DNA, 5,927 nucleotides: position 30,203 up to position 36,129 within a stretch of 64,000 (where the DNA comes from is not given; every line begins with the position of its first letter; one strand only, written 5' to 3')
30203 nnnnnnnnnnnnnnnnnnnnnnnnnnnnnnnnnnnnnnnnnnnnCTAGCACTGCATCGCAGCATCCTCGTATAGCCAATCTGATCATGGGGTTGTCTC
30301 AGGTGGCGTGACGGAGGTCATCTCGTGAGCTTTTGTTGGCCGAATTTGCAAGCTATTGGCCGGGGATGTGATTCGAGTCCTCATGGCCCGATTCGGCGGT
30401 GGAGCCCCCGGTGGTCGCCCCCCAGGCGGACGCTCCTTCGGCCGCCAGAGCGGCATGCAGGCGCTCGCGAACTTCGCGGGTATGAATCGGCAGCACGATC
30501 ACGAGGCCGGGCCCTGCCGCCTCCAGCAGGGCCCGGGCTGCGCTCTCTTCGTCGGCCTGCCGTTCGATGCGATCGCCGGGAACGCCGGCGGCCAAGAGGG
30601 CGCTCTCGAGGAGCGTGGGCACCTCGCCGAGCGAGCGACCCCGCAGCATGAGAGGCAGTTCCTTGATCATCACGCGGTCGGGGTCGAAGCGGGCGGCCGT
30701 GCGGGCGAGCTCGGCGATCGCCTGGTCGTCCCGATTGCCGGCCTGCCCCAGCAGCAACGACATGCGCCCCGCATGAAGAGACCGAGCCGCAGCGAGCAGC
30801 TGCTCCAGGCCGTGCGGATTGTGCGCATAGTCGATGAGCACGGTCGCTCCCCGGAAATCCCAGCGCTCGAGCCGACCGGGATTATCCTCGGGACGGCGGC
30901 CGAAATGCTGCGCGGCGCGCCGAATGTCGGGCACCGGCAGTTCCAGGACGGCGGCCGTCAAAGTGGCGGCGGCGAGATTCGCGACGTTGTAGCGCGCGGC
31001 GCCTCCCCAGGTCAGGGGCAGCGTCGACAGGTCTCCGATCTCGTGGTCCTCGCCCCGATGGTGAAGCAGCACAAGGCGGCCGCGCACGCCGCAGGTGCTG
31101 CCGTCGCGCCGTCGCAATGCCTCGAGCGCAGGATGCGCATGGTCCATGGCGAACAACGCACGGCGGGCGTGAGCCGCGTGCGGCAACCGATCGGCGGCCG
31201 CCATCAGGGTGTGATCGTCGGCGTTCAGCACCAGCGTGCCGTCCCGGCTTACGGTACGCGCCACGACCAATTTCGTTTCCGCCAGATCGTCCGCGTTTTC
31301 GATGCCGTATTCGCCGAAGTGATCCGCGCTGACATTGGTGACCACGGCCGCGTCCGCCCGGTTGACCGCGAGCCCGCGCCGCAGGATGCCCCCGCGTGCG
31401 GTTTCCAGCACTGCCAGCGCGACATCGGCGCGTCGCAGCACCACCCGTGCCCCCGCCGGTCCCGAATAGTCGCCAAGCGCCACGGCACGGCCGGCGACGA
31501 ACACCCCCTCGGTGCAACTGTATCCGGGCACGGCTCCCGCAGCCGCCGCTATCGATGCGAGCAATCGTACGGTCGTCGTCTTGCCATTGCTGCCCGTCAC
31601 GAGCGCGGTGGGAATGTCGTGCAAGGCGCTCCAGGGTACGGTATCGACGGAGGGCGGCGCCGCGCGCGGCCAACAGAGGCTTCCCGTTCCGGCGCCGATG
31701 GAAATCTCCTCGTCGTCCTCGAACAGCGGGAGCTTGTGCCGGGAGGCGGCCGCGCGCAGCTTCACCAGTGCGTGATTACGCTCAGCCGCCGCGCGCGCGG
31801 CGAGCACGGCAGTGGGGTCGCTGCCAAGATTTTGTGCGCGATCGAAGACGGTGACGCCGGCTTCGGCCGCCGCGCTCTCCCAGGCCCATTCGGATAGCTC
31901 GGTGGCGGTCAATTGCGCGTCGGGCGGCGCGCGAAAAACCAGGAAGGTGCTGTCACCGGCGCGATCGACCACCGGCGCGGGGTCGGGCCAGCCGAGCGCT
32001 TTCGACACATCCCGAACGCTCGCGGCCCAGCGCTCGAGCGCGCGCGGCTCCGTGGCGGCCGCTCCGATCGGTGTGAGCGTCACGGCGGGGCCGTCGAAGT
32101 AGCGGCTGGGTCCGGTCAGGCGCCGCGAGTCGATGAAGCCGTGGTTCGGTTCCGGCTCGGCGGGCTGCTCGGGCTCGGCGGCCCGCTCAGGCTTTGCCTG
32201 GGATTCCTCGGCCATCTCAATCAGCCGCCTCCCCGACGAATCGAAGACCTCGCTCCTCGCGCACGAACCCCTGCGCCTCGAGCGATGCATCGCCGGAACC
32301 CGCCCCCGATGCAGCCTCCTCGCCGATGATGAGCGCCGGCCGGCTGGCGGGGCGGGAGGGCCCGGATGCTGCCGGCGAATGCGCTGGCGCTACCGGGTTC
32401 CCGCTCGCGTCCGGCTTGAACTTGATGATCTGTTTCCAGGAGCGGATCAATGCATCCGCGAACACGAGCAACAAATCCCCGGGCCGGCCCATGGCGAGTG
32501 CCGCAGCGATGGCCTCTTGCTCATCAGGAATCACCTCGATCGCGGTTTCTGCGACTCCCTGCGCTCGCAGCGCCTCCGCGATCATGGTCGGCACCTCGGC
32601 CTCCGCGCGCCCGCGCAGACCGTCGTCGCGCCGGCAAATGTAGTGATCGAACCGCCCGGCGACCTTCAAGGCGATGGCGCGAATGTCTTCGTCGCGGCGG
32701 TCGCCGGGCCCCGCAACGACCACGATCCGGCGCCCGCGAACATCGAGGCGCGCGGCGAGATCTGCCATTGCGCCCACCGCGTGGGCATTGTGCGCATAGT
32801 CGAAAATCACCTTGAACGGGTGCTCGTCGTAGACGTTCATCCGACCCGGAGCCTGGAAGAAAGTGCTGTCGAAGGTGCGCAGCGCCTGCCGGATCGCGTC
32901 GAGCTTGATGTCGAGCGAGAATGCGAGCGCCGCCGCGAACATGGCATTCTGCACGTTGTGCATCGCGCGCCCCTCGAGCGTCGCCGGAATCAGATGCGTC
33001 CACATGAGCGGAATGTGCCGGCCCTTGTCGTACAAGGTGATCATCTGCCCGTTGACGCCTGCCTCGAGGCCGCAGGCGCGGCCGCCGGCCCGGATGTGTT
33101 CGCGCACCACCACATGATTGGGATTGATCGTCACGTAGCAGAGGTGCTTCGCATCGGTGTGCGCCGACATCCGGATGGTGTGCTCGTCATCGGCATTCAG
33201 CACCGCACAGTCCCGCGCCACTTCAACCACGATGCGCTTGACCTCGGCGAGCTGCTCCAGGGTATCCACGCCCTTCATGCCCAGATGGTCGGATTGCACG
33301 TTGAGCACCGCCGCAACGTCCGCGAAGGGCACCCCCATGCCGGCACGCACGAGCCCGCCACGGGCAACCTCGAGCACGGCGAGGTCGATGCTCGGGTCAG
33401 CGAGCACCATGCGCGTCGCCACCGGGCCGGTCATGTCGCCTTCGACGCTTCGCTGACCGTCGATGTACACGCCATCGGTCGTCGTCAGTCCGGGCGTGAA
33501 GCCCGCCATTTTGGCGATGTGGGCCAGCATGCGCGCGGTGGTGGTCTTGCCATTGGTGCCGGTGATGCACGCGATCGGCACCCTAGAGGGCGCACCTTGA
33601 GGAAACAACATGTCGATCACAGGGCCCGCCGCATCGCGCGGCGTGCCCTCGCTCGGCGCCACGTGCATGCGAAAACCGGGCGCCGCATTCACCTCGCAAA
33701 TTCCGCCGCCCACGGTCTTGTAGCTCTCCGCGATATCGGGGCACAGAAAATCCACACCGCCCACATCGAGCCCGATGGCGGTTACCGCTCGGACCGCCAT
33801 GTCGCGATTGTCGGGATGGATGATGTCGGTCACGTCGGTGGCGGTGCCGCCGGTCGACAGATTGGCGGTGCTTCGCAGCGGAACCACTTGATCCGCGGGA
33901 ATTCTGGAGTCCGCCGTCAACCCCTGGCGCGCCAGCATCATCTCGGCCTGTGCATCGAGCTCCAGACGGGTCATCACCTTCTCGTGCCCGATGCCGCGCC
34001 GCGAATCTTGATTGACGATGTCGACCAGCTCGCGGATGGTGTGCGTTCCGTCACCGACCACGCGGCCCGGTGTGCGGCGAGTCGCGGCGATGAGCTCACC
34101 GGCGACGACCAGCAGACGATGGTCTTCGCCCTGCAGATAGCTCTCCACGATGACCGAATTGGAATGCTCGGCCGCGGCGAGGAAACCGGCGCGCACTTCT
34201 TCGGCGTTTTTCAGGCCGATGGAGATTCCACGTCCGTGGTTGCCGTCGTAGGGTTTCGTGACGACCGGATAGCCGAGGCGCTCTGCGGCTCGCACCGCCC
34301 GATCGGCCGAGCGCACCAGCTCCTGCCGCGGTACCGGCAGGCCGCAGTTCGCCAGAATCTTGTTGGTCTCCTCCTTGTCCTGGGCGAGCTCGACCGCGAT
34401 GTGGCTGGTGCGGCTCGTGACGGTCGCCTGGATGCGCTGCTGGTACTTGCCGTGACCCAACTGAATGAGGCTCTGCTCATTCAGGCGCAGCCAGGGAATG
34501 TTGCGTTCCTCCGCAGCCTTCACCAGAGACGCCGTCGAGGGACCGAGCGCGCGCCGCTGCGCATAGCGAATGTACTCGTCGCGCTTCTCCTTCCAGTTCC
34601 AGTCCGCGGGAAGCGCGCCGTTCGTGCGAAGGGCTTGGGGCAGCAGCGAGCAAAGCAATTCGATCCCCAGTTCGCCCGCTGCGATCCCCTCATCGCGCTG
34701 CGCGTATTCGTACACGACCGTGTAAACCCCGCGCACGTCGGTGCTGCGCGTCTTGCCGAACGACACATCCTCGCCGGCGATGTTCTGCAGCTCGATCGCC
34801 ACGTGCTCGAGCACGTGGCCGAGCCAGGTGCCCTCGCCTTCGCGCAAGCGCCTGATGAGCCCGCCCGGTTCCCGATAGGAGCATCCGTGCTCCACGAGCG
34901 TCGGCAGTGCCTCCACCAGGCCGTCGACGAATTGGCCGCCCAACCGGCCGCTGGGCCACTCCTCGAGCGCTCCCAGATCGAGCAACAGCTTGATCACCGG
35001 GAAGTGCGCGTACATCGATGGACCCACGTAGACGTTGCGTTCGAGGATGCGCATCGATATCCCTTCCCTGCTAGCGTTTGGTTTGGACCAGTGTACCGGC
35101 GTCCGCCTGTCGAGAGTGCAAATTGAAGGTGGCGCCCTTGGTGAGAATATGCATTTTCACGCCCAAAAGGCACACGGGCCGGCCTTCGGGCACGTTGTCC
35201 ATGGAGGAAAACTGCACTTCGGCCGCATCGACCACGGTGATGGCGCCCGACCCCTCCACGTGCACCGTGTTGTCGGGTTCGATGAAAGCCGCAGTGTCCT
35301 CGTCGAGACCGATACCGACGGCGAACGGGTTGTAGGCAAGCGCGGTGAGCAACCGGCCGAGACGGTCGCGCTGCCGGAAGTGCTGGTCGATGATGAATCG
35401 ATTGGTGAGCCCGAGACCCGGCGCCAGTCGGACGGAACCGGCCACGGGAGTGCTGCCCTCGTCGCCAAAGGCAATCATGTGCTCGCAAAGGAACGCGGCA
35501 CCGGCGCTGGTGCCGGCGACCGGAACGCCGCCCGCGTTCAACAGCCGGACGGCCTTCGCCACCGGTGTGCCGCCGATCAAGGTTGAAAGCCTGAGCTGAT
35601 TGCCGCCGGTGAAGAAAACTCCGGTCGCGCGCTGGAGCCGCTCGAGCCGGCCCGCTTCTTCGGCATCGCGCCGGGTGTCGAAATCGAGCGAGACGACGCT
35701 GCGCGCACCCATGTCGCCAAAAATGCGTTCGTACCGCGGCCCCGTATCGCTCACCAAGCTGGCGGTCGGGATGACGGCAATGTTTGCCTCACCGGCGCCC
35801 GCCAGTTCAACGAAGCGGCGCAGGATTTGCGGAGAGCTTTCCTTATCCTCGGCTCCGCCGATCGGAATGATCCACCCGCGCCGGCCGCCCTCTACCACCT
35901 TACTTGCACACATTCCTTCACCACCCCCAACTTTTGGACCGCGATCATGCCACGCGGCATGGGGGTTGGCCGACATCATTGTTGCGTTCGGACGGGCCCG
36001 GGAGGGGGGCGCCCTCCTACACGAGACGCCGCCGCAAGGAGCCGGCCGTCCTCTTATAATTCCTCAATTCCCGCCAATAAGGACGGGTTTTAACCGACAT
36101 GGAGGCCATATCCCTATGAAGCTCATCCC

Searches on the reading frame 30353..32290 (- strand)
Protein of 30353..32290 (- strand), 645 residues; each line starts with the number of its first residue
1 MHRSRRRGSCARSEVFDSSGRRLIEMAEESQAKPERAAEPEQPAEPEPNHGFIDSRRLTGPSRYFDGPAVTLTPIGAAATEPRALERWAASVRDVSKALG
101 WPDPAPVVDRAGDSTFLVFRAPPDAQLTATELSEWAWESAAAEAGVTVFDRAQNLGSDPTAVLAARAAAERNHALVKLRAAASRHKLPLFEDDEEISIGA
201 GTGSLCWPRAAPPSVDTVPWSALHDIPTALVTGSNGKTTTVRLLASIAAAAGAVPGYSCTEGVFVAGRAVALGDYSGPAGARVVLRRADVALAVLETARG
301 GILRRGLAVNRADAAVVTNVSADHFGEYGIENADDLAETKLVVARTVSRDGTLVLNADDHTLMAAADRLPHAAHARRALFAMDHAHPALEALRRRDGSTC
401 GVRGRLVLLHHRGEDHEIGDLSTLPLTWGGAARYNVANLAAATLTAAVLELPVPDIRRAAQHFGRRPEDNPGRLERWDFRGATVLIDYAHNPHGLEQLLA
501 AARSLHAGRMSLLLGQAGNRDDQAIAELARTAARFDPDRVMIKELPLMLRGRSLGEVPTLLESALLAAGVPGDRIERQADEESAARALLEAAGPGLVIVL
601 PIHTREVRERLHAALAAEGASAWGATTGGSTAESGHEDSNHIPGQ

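Call 3: search_protein_families(library=pfam, proteins=[window:30353-32290:-], max_evalue=0.01)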
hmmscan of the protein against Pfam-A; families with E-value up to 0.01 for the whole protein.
window:30353-32290:- (645 aa): 2 families
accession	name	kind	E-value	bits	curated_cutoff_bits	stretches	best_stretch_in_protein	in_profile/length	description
PF08245.18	Mur_ligase_M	-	1.9e-17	64.3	24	1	231-445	1-199/200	Mur ligase middle domain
PF02875.26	Mur_ligase_C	-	2.2e-14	54.8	28.4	1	472-600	1-123/127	Mur ligase, glutamate ligase domain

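Call 7: search_protein_families(library=ncbifam, proteins=[window:30353-32290:-], max_evalue=0.001)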
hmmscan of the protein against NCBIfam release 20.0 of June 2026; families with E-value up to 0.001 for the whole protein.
window:30353-32290:- (645 aa): 20 families
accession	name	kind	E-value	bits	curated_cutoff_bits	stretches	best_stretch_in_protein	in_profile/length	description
TIGR02068.2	cya_phycin_syn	equivalog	1e-97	328.2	850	1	223-602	476-848/862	cyanophycin synthetase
NF010623.0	PRK14016.1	subfamily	1.4e-87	294.8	877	1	224-605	478-854/871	cyanophycin synthetase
NF001124.0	PRK00139.1-2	equivalog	1.2e-27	96.9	476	1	231-599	114-463/500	UDP-N-acetylmuramoyl-L-alanyl-D-glutamate--2,6-diaminopimelate ligase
NF008896.0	PRK11929.1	equivalog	2.6e-26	91.8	1023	1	231-542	117-418/965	bifunctional UDP-N-acetylmuramoyl-L-alanyl-D-glutamate--2,6-diaminopimelate ligase MurE/UDP-N-acetylmuramoyl-tripeptide--D-alanyl-D-alanine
TIGR01085.1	murE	subfamily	5.2e-26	91.6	257.3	1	231-541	90-391/472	UDP-N-acetylmuramyl-tripeptide synthetase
NF001126.0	PRK00139.1-4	equivalog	5.5e-22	78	373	1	231-534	109-394/486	UDP-N-acetylmuramoyl-L-alanyl-D-glutamate--2,6-diaminopimelate ligase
NF001123.0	PRK00139.1-1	equivalog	2.3e-19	69.5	586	1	231-543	112-410/493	UDP-N-acetylmuramoyl-L-alanyl-D-glutamate--2,6-diaminopimelate ligase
NF053645.1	pMurC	equivalog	1.8e-17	63.2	560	2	227-384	103-247/492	pseudomurein biosynthesis peptide ligase pMurC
NF010628.0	PRK14022.1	equivalog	1.6e-16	60.2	536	1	228-540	113-399/483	UDP-N-acetylmuramoyl-L-alanyl-D-glutamate--L-lysine ligase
TIGR01143.1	murF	subfamily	2.5e-13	49.8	288.6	1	230-541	78-361/418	UDP-N-acetylmuramoyl-tripeptide--D-alanyl-D-alanine ligase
TIGR01082.1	murC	equivalog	3.9e-13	49.3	335.1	1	229-506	103-341/449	UDP-N-acetylmuramate--L-alanine ligase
TIGR01499.1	folC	subfamily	2.2e-10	40.5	162.65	1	285-533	107-331/400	bifunctional protein FolC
NF053648.1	pMurE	equivalog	5.2e-10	38.6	600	1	312-523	190-369/464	pseudomurein biosynthesis peptide ligase pMurE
NF047860.1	Tet-DihydfolSynFolCMyb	equivalog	1.5e-08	34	700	1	287-521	157-372/468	bifunctional tetrahydrofolate synthase/dihydrofolate synthase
TIGR01087.1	murD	equivalog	7.3e-08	31.9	211.95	1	227-370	105-228/441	UDP-N-acetylmuramoyl-L-alanine--D-glutamate ligase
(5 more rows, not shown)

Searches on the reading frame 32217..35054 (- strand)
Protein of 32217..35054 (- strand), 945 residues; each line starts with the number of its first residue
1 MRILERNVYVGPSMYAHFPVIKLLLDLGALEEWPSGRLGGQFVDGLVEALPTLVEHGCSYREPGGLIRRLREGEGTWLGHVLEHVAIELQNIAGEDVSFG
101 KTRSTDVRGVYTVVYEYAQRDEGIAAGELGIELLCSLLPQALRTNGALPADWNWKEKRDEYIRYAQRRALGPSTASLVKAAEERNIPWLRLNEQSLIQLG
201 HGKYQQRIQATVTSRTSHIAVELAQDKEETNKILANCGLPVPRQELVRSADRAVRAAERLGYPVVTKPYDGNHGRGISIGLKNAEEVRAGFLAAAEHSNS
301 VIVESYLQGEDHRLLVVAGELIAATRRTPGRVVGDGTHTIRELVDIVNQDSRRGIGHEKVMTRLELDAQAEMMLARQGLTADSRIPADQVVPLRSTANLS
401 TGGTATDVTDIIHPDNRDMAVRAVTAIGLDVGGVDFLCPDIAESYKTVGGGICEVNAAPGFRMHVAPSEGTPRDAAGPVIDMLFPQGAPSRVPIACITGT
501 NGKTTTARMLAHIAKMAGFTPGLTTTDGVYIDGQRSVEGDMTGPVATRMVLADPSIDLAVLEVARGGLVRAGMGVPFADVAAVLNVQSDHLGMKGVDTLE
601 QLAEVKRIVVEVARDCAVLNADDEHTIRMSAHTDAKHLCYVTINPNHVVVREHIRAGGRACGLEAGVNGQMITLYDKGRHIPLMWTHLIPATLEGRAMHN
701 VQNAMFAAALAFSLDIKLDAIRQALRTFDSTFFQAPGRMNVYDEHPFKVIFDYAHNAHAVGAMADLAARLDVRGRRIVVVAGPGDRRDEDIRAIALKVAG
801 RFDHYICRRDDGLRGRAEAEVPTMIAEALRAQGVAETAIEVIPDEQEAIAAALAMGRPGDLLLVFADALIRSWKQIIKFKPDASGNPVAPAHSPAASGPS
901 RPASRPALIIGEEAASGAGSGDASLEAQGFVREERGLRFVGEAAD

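Call 3: search_protein_families(library=pfam, proteins=[window:32217-35054:-], max_evalue=0.01)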
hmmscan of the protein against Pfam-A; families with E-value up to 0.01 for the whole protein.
window:32217-35054:- (945 aa): 10 families
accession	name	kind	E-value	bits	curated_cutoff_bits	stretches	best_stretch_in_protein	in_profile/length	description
PF18921.5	Cyanophycin_syn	-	4e-35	120.7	27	1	22-138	1-114/115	Cyanophycin synthase-like N-terminal domain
PF08245.18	Mur_ligase_M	-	3.1e-20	73.4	24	1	497-711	1-200/200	Mur ligase middle domain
PF02875.26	Mur_ligase_C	-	3.5e-18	67.1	28.4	1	737-866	1-125/127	Mur ligase, glutamate ligase domain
PF08443.16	RimK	-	2.8e-12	47.1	21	2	224-328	1-106/188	RimK-like ATP-grasp domain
PF13549.11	ATP-grasp_5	-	3e-09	37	27.6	1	226-294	11-84/221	ATP-grasp domain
PF02786.22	CPSase_L_D2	-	5e-07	29.9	19.8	1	226-310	1-92/211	Carbamoyl-phosphate synthase L chain, ATP binding domain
PF07478.18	Dala_Dala_lig_C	-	4e-06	26.9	24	1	234-318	2-92/204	D-ala D-ala ligase C-terminus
PF02222.28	ATP-grasp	-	1.6e-05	25.1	27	1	234-307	3-76/179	ATP-grasp domain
PF02655.19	ATP-grasp_3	-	0.001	19.6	23.2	1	224-318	1-80/160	ATP-grasp domain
PF02955.21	GSH-S_ATP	-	0.0011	18.9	23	1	247-329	17-104/175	Prokaryotic glutathione synthetase, ATP-grasp domain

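Call 7: search_protein_families(library=ncbifam, proteins=[window:32217-35054:-], max_evalue=0.001)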
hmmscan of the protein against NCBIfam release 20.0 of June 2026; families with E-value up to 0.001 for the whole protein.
window:32217-35054:- (945 aa): 61 families (the best 25 are shown)
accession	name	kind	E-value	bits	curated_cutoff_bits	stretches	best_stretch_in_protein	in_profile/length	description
TIGR02068.2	cya_phycin_syn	equivalog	0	1087.1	850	1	2-879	1-861/862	cyanophycin synthetase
NF010623.0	PRK14016.1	subfamily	0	1084.6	877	1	1-882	1-866/871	cyanophycin synthetase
NF002688.0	PRK02471.1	equivalog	1.8e-60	205.2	425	1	173-486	434-754/756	bifunctional glutamate--cysteine ligase GshA/glutathione synthetase GshB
TIGR03103.1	trio_acet_GNAT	equivalog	1.4e-56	192.2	569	1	172-487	242-544/547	N-acetylglutaminylglutamine synthetase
TIGR01435.1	glu_cys_lig_rel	equivalog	3.2e-42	144.7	656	1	192-484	435-719/719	bifunctional glutamate--cysteine ligase/glutathione synthetase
TIGR01085.1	murE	subfamily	3.3e-35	121.9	257.3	1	491-864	84-443/472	UDP-N-acetylmuramyl-tripeptide synthetase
NF001126.0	PRK00139.1-4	equivalog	1.2e-34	119.8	373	1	490-864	102-454/486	UDP-N-acetylmuramoyl-L-alanyl-D-glutamate--2,6-diaminopimelate ligase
NF001124.0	PRK00139.1-2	equivalog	2.6e-33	115.5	476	1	471-864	91-464/500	UDP-N-acetylmuramoyl-L-alanyl-D-glutamate--2,6-diaminopimelate ligase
NF008896.0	PRK11929.1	equivalog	2.9e-31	108.2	1023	1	490-864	110-470/965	bifunctional UDP-N-acetylmuramoyl-L-alanyl-D-glutamate--2,6-diaminopimelate ligase MurE/UDP-N-acetylmuramoyl-tripeptide--D-alanyl-D-alanine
NF010628.0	PRK14022.1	equivalog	5.1e-25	88.2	536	1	491-864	110-452/483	UDP-N-acetylmuramoyl-L-alanyl-D-glutamate--L-lysine ligase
NF001123.0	PRK00139.1-1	equivalog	1.5e-23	83.2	586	1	491-864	106-461/493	UDP-N-acetylmuramoyl-L-alanyl-D-glutamate--2,6-diaminopimelate ligase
TIGR00768.1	rimK_fam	subfamily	4.9e-23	81.9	143.4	2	218-328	79-194/276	RimK family alpha-L-glutamate ligase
NF053645.1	pMurC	equivalog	7.7e-21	74.3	560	1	492-769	102-387/492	pseudomurein biosynthesis peptide ligase pMurC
NF001129.0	PRK00139.2-3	equivalog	6.5e-19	67.8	762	1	492-855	118-473/517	UDP-N-acetylmuramoyl-L-alanyl-D-glutamate--2,6-diaminopimelate ligase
TIGR02144.1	LysX_arch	equivalog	8.9e-19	67.7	275.6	1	217-328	78-194/281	lysine biosynthesis protein LysX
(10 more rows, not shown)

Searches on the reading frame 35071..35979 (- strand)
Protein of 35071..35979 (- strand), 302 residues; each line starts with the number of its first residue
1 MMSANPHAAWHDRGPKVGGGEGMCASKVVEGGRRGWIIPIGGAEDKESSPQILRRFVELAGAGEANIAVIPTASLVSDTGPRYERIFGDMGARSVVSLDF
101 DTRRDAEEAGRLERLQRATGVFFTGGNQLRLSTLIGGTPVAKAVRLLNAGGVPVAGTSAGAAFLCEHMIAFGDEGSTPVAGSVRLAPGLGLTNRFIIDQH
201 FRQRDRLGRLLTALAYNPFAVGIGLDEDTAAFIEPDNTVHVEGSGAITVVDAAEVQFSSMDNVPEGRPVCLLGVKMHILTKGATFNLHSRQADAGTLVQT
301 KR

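Call 78: search_protein_families(library=pfam, proteins=[window:35071-35979:-], max_evalue=0.0001)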
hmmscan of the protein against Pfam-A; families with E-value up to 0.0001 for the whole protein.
window:35071-35979:- (302 aa): 1 family
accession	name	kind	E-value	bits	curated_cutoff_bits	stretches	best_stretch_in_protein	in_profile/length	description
PF03575.23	Peptidase_S51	-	1.3e-21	77.7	23.9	1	40-236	4-201/206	Peptidase family S51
